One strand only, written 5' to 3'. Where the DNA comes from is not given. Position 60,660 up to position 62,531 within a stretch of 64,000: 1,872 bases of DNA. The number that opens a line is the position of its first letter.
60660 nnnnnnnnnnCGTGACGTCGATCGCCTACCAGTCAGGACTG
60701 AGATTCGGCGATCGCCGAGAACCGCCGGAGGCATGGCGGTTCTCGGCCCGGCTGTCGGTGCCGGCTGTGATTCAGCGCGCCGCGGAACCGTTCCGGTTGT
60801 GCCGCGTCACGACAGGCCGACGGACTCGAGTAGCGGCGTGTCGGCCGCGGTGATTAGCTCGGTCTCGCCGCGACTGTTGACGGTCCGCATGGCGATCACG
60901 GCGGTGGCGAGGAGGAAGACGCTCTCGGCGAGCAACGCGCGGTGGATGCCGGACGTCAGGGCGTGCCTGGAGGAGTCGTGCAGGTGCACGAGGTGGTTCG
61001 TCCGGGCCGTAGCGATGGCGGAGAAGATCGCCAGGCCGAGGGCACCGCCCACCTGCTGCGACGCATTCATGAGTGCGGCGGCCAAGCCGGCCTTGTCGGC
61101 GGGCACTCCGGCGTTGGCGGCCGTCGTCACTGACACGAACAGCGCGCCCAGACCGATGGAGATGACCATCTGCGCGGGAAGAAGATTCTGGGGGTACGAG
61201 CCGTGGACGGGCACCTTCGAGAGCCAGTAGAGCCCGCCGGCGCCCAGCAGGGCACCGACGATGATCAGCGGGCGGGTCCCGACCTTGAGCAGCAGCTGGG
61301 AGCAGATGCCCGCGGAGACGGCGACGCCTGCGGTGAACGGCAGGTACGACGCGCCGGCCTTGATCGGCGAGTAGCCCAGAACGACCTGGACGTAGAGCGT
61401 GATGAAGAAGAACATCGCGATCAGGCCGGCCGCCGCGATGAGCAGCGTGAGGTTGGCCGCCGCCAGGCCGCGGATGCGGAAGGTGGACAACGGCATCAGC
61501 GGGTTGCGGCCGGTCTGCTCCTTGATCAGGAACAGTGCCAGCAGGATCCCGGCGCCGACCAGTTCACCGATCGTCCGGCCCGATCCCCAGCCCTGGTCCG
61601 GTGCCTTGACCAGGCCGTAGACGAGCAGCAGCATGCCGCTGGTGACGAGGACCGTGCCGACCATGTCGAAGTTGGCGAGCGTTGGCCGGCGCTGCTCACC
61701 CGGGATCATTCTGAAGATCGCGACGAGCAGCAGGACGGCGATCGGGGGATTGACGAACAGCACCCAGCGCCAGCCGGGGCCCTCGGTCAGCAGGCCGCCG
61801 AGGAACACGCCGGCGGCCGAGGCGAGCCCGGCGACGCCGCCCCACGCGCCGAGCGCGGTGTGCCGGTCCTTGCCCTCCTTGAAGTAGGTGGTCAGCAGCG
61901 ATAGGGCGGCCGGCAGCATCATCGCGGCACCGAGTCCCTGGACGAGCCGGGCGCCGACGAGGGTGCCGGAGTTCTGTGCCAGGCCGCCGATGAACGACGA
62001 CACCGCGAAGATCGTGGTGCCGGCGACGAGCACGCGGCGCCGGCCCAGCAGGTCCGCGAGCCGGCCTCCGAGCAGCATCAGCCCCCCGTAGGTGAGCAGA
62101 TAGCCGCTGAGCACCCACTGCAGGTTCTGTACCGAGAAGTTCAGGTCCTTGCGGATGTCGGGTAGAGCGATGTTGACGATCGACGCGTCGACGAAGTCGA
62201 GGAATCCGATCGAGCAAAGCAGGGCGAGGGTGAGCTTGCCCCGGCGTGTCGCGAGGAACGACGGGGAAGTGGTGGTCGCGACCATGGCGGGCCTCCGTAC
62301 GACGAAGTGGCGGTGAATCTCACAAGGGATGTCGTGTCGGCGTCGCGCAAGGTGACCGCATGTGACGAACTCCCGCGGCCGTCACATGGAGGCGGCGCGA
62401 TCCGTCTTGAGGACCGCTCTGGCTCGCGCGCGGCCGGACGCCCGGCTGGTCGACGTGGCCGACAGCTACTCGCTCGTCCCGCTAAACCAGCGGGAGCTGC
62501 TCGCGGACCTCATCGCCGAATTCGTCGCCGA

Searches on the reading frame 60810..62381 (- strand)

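Call 24: search_protein_families(library=pfam, proteins=[window:60810-62381:-], max_evalue=0.00001)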
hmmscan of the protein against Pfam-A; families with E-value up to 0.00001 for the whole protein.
window:60810-62381:- (524 aa): 2 families
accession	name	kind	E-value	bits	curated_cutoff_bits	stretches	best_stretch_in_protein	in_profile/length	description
PF07690.21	MFS_1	-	1.3e-51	176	33.4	1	55-449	1-346/347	Major Facilitator Superfamily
PF06609.19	TRI12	-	6.7e-10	38.5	23.2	1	70-390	64-400/599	Fungal trichothecene efflux pump (TRI12)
